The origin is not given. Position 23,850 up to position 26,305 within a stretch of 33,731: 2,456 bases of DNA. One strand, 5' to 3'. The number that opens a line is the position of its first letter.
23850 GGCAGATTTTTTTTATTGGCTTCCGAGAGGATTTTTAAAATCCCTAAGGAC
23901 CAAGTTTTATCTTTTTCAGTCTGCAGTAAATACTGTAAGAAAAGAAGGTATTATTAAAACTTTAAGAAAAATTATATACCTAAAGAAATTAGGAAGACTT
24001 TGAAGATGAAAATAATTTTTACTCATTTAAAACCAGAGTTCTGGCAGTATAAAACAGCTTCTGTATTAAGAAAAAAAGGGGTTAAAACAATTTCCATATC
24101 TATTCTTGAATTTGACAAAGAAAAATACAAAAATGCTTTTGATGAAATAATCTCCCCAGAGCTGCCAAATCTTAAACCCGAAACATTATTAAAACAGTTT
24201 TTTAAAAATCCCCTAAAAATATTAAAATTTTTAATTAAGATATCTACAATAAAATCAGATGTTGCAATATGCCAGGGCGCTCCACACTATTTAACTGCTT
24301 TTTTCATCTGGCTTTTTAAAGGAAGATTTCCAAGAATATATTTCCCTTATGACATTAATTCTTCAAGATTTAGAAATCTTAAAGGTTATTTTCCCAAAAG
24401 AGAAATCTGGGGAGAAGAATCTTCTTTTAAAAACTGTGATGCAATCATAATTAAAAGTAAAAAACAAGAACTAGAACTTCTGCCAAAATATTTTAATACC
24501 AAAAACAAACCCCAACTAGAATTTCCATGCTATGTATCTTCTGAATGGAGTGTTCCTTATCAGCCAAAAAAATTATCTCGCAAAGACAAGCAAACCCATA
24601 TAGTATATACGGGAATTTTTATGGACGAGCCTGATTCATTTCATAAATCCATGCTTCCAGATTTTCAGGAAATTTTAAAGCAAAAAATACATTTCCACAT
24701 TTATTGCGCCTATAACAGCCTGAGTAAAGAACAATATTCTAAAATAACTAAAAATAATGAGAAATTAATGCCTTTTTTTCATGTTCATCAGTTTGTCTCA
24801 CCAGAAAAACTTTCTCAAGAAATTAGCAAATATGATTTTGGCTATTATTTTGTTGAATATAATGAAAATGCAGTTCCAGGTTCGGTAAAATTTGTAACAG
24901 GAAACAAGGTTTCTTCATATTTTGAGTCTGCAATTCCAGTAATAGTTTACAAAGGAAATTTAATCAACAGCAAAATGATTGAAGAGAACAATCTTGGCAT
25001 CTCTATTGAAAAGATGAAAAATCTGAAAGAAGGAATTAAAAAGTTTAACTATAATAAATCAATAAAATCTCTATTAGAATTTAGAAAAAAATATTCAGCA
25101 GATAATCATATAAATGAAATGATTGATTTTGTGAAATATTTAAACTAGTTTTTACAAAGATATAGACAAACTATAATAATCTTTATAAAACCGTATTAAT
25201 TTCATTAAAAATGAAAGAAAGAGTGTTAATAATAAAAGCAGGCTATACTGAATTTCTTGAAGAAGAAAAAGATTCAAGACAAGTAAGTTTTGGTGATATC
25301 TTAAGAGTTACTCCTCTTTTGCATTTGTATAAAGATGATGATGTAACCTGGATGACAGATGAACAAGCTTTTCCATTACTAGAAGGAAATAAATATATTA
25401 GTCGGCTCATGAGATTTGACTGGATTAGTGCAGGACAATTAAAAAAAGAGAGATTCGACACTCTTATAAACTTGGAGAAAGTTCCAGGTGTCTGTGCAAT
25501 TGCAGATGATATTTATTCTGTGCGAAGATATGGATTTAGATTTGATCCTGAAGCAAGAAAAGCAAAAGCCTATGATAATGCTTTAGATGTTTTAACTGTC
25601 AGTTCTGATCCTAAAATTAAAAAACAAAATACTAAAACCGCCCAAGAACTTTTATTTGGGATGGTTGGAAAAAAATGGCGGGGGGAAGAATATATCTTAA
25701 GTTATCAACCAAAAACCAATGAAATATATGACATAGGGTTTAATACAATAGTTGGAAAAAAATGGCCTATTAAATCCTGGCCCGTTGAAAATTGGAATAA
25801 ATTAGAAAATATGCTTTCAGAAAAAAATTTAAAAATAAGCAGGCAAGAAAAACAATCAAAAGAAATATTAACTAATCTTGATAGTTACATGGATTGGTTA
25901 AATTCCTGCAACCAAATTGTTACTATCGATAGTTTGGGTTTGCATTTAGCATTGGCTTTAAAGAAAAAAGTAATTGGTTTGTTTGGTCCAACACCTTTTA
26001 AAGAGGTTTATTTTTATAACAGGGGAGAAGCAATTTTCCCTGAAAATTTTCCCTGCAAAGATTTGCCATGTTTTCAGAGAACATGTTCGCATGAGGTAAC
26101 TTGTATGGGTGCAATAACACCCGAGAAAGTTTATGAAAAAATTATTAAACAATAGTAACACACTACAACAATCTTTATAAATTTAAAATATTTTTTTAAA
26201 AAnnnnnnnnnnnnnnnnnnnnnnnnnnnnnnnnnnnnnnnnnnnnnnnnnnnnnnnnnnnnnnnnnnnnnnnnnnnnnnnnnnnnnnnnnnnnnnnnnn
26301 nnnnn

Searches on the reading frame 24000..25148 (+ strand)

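Call 4: search_protein_families(library=pfam, proteins=[window:24000-25148:+])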
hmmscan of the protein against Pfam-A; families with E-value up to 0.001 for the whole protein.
window:24000-25148:+ (382 aa): 0 families

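Call 5: search_protein_families(library=ncbifam, proteins=[window:24000-25148:+])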
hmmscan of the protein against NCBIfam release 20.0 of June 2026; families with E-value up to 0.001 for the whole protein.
window:24000-25148:+ (382 aa): 2 families
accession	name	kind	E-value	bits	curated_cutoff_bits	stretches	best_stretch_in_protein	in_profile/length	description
NF007325.0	PRK09814.1-4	equivalog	1.4e-06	27.8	491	1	243-352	192-301/337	sugar transferase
NF007322.0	PRK09814.1-1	equivalog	3.6e-05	23.1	580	1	262-353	210-301/336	sugar transferase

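Call 57: search_protein_families(library=pfam, max_evalue=0.00001, proteins=[window:24000-25148:+])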
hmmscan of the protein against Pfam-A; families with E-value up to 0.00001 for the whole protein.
window:24000-25148:+ (382 aa): 0 families

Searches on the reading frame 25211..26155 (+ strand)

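Call 6: search_protein_families(library=ncbifam, max_evalue=1e-8, proteins=[window:25211-26155:+])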
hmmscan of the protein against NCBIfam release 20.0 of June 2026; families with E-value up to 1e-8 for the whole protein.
window:25211-26155:+ (314 aa): 0 families

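Call 57: search_protein_families(library=pfam, max_evalue=0.00001, proteins=[window:25211-26155:+])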
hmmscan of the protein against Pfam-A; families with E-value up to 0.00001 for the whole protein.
window:25211-26155:+ (314 aa): 1 family
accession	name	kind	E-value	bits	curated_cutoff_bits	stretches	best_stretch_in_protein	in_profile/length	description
PF01075.23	Glyco_transf_9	-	3.2e-14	53.3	22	1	76-294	7-243/247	Glycosyltransferase family 9 (heptosyltransferase)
